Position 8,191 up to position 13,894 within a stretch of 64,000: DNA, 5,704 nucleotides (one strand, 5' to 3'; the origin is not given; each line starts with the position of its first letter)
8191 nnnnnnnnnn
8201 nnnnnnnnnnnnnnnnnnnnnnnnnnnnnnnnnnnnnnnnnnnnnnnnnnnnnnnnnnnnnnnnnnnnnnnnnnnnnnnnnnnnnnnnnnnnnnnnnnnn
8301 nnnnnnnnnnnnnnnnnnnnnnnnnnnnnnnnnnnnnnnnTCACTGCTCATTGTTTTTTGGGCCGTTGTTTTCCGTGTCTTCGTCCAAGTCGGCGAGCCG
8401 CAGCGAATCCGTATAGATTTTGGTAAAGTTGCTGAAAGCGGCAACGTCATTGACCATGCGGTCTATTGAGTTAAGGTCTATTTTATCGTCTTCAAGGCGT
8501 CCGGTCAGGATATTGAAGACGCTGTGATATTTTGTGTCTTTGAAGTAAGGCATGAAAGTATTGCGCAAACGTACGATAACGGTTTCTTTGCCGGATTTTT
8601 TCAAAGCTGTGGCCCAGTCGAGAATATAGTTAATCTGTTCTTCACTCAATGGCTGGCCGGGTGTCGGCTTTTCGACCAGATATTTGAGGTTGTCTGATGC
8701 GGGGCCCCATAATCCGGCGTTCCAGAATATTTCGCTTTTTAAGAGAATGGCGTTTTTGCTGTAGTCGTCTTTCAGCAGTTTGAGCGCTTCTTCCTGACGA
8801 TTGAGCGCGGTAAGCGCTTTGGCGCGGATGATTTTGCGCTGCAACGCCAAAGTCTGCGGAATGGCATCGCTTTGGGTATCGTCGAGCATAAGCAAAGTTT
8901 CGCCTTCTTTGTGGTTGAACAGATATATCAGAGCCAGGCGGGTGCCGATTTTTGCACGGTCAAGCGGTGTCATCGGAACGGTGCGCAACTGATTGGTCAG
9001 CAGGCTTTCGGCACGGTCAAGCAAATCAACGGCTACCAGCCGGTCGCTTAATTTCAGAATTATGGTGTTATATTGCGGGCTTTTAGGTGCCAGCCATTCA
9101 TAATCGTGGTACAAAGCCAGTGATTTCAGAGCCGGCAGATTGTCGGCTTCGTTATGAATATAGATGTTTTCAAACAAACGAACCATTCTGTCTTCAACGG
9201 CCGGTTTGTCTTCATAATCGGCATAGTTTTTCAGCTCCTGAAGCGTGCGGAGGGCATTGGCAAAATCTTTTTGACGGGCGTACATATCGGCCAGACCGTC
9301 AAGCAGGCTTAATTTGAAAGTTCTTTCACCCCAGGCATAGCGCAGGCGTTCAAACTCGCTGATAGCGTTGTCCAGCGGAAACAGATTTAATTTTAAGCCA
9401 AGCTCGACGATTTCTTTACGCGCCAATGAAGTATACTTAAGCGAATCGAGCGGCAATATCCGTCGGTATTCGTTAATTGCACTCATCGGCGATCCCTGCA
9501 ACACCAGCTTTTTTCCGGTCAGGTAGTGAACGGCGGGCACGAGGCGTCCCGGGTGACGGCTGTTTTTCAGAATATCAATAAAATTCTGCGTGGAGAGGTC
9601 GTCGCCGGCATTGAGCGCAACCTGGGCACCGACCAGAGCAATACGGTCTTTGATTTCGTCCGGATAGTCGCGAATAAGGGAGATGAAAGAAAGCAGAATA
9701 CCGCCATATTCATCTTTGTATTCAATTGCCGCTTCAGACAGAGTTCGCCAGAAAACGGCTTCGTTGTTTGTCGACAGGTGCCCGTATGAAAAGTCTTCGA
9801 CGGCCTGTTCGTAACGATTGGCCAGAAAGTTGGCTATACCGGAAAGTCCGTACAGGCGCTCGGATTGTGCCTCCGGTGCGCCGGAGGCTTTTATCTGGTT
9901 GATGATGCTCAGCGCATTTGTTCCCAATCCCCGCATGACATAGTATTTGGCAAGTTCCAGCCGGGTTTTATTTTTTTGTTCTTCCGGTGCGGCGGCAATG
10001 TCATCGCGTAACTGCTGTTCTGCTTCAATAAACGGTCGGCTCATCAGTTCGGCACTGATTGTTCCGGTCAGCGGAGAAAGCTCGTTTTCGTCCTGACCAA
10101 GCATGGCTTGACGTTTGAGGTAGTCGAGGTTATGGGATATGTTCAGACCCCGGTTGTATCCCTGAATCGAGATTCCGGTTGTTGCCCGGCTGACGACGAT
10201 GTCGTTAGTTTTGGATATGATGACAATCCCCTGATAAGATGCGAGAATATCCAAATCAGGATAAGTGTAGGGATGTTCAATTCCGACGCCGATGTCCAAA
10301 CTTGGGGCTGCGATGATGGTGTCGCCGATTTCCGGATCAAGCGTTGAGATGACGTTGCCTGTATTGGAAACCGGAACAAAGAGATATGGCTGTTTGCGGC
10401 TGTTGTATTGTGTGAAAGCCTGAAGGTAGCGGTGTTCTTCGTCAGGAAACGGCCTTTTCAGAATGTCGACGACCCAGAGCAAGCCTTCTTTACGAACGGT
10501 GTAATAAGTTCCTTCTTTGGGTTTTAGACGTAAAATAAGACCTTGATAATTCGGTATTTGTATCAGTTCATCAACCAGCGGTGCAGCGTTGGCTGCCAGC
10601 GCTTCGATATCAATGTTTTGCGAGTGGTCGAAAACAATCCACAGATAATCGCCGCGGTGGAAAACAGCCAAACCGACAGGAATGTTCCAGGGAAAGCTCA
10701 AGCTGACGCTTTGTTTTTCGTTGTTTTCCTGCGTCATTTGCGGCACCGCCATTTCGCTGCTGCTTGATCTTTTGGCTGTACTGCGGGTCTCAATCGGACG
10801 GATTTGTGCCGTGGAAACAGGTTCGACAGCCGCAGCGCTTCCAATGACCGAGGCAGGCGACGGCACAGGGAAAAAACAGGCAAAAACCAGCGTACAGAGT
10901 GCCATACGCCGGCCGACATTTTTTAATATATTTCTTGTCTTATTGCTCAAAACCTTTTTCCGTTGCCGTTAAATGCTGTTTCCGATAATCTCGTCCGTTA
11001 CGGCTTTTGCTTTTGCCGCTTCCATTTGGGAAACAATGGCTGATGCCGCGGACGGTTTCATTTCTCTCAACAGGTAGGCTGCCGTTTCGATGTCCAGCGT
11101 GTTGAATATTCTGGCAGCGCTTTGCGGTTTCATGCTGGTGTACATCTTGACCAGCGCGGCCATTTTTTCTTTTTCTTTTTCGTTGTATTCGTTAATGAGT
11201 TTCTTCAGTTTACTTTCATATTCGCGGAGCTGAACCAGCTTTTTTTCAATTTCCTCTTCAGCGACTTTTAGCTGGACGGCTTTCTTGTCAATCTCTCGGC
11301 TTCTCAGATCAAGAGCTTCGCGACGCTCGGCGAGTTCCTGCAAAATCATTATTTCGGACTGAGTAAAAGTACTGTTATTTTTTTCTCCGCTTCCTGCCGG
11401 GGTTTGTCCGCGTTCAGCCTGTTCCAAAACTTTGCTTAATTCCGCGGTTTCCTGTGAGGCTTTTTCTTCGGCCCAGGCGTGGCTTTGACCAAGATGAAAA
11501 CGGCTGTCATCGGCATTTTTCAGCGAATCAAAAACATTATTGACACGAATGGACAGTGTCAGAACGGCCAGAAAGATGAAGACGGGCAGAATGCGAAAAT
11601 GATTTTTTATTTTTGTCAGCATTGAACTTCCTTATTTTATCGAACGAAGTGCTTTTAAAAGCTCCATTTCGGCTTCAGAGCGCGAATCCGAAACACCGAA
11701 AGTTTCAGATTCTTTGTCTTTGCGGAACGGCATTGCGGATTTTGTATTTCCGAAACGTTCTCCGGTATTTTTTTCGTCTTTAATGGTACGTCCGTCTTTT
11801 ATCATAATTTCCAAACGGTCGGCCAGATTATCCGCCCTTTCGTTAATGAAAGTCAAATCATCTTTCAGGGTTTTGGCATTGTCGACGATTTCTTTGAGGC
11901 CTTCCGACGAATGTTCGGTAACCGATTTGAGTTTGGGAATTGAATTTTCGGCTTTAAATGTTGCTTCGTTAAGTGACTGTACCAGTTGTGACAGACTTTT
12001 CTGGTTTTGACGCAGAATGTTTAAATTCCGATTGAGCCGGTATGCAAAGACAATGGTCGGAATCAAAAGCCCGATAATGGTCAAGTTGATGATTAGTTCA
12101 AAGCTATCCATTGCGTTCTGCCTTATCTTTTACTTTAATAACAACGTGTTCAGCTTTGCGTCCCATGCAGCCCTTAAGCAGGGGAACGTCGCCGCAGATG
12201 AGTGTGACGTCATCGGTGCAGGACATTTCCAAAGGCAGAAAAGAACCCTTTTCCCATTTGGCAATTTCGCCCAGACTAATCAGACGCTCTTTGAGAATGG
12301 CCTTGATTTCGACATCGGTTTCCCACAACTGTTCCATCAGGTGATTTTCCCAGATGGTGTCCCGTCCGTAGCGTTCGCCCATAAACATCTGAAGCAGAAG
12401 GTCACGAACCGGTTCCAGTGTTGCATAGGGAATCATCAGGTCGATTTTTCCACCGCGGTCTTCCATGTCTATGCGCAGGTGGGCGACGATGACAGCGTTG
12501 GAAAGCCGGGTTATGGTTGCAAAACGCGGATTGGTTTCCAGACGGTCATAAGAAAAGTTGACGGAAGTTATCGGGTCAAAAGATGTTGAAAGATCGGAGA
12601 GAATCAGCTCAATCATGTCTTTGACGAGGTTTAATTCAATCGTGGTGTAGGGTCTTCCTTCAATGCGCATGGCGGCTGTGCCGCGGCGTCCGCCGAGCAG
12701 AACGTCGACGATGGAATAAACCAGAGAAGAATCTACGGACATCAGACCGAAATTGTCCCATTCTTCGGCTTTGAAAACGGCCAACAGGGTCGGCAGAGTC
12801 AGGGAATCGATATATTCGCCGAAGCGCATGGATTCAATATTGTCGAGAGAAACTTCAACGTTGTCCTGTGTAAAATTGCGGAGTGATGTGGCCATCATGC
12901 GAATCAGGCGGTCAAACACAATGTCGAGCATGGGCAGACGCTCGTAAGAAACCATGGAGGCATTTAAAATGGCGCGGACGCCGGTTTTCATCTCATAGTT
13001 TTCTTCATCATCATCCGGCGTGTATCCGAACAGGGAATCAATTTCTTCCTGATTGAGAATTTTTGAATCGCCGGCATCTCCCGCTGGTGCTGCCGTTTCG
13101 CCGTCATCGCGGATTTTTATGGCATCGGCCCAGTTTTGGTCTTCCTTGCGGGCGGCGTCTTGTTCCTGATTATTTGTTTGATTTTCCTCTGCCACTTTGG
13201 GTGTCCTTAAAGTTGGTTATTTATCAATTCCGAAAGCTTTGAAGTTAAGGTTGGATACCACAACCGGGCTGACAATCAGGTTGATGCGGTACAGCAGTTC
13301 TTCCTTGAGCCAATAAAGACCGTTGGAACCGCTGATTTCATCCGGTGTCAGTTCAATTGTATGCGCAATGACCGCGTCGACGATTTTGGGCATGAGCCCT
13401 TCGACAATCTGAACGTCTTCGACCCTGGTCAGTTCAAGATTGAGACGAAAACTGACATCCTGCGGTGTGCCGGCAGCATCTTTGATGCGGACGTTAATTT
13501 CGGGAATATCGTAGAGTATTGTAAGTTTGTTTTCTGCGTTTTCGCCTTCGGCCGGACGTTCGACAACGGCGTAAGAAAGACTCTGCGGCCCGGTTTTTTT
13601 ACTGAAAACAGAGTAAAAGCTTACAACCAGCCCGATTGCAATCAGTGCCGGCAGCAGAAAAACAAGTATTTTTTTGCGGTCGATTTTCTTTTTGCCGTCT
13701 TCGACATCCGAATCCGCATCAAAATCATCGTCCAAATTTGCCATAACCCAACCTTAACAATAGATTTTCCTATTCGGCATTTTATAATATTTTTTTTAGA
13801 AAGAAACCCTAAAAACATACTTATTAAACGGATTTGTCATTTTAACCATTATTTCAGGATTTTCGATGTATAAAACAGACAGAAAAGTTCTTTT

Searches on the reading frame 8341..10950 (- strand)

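Call 3: search_protein_families(library=pfam, proteins=[window:8341-10950:-], max_evalue=1)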
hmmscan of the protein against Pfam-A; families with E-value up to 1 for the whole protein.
window:8341-10950:- (869 aa): 6 families
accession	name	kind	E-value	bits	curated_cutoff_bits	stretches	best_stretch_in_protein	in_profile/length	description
PF13428.12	TPR_14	-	0.011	16.8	23.5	0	549-578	3-33/44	Tetratricopeptide repeat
PF13424.12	TPR_12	-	0.052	14.2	30.1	1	527-572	20-70/77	Tetratricopeptide repeat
PF06287.16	DUF1039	-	0.081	13.7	25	1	704-738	28-62/65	Protein of unknown function (DUF1039)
PF07719.23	TPR_2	-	0.12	13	27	0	550-573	4-27/34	Tetratricopeptide repeat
PF13176.12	TPR_7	-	0.32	11.7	27.9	0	550-572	2-24/36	Tetratricopeptide repeat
PF00515.34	TPR_1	-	0.94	9.8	27.8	0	371-387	8-24/34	Tetratricopeptide repeat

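Call 96: search_protein_families(library=ncbifam, proteins=[window:8341-10950:-], max_evalue=0.01)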
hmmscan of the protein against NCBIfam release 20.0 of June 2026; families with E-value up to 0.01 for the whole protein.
window:8341-10950:- (869 aa): 1 family
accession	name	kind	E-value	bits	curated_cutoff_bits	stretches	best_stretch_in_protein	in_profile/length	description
NF052415.1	T3SS_chap_SctY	equivalog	7.7e-05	23.2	70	0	640-725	18-99/106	type III secretion apparatus assembly chaperone SctY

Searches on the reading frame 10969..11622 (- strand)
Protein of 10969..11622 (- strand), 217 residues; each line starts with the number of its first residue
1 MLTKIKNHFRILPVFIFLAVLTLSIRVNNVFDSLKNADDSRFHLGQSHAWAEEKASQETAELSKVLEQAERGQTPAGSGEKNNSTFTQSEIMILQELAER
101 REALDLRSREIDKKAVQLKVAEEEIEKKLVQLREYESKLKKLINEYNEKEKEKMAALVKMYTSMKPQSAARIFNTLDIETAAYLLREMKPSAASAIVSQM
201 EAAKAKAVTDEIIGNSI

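Call 3: search_protein_families(library=pfam, proteins=[window:10969-11622:-], max_evalue=1)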
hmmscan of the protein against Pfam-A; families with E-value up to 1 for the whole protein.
window:10969-11622:- (217 aa): 8 families
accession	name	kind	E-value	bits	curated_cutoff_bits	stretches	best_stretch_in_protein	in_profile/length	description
PF03448.22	MgtE_N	-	7.3e-06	26.9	25.9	1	160-208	45-93/102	MgtE intracellular N domain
PF14841.11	FliG_M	-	0.0058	17.3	25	1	179-212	14-47/76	FliG middle domain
PF03233.18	Cauli_AT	-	0.012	16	24.8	1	59-143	82-162/163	Aphid transmission protein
PF13476.12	AAA_23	-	0.041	14.9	27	1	46-152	92-199/201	AAA domain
PF00331.26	Glyco_hydro_10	-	0.048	13.3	22.1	1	113-168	139-195/311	Glycosyl hydrolase family 10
PF07374.17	DUF1492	-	0.062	13.9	21.5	1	109-184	18-89/100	Protein of unknown function (DUF1492)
PF18599.6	LCIB_C_CA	-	0.099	12.4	25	1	78-178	103-204/223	Limiting CO2-inducible proteins B/C beta carbonyic anhydrases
PF07431.17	DUF1512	-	0.36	10.9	25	1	114-159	20-66/177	Protein of unknown function (DUF1512) N-terminal domain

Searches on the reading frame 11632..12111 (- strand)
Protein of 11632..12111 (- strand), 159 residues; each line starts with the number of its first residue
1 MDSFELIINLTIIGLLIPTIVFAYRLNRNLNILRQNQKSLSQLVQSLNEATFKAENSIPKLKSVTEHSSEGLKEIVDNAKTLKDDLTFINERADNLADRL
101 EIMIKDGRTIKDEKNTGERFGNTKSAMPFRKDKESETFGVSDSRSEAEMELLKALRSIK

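Call 3: search_protein_families(library=pfam, proteins=[window:11632-12111:-], max_evalue=1)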
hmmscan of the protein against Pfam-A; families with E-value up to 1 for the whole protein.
window:11632-12111:- (159 aa): 11 families
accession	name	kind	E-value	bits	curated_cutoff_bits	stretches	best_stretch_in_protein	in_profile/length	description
PF20072.4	DUF6468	-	1.2e-19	70.6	26.9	1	33-105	1-73/76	Domain of unknown function (DUF6468)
PF08824.15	Serine_rich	-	0.0081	16.6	26.9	1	24-86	80-139/157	Serine rich protein interaction domain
PF03915.18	AIP3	-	0.012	15.2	31.6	1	25-106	138-219/406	Actin interacting protein 3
PF07889.17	DUF1664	-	0.046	14.2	34.6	1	28-102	37-112/124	Protein of unknown function (DUF1664)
PF14712.11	Snapin_Pallidin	-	0.047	14.6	29.6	1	25-96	17-88/89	Snapin/Pallidin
PF12179.13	IKKbetaNEMObind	-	0.088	13.1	25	0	33-59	4-30/37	I-kappa-kinase-beta NEMO binding domain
PF16523.10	betaPIX_CC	-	0.12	12.7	26.8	0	23-67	34-78/85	betaPIX coiled coil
PF14018.11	DUF4234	-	0.17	12.4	25.3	1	5-41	4-41/70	Domain of unknown function (DUF4234)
PF06103.16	DUF948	-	0.23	12.1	37.2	1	6-86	4-84/89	Bacterial protein of unknown function (DUF948)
PF08653.15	DASH_Dam1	-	0.44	10.9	26.6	0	71-98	4-31/56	DASH complex subunit Dam1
PF08702.15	Fib_alpha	-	0.46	11.1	29.9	1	25-90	39-105/143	Fibrinogen alpha/beta chain family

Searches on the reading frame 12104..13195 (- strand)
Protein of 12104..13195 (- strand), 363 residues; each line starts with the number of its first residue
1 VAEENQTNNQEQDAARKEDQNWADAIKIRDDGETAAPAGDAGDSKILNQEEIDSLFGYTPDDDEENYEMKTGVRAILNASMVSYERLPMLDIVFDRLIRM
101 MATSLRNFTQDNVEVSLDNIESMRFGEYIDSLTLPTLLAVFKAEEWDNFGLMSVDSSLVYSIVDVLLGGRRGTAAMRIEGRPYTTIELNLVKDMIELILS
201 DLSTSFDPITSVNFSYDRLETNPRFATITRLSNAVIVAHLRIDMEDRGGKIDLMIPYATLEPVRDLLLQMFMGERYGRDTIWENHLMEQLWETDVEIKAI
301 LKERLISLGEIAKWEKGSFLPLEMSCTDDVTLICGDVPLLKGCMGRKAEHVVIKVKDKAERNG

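Call 3: search_protein_families(library=pfam, proteins=[window:12104-13195:-], max_evalue=1)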
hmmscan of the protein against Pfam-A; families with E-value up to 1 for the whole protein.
window:12104-13195:- (363 aa): 2 families
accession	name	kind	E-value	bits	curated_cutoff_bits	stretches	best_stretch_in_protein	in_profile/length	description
PF02154.20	FliM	-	1.4e-62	211.5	27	1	76-267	3-192/192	Flagellar motor switch protein FliM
PF01052.25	FliMN_C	-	3.1e-14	53.1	23.8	1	288-358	1-71/73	Type III flagellar switch regulator (C-ring) FliN C-term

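Call 4: search_protein_families(library=ncbifam, proteins=[window:12104-13195:-], max_evalue=1)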
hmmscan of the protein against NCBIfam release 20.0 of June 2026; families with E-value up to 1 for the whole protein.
window:12104-13195:- (363 aa): 2 families
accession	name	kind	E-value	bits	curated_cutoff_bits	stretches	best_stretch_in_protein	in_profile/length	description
TIGR01397.1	fliM_switch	equivalog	3.5e-81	272.8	219.6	1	45-358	1-318/320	flagellar motor switch protein FliM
NF005194.1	PRK06666.1-5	equivalog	2.1e-08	33.8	206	1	152-346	120-313/327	flagellar motor switch protein FliM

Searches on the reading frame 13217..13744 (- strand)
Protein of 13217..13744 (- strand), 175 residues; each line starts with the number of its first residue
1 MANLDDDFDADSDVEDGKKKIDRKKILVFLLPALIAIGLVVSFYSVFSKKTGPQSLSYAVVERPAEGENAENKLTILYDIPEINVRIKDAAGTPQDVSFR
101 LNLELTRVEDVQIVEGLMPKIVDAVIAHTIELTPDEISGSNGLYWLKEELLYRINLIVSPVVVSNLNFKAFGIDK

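Call 3: search_protein_families(library=pfam, proteins=[window:13217-13744:-], max_evalue=1)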
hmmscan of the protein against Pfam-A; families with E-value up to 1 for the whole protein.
window:13217-13744:- (175 aa): 1 family
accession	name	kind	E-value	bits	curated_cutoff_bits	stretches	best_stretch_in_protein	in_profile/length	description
PF03748.19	FliL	-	1.8e-07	32.1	24.6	1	78-171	2-100/103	Flagellar basal body-associated protein FliL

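Call 4: search_protein_families(library=ncbifam, proteins=[window:13217-13744:-], max_evalue=1)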
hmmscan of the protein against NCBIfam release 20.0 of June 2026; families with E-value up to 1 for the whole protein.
window:13217-13744:- (175 aa): 6 families
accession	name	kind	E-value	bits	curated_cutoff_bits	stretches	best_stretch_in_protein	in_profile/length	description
NF009420.1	PRK12785.1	equivalog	1e-17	64.4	197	1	12-171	7-158/161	flagellar basal body-associated protein FliL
NF006283.1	PRK08455.1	equivalog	0.0009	18.9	187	1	70-171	79-179/182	flagellar basal body-associated protein FliL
NF005826.1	PRK07718.1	equivalog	0.034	14.1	140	1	23-158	3-127/143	flagellar basal body-associated protein FliL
NF053816.1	List_LCP_LPXTG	equivalog_domain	0.05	13.5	175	1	22-76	6-60/179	putative cellulose-binding protein LCP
NF005175.0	PRK06654.1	equivalog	0.05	13.3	218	1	25-173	35-178/181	flagellar basal body-associated protein FliL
NF004285.1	PRK05696.1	equivalog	0.17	11.7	179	1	12-161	7-154/171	flagellar basal body-associated protein FliL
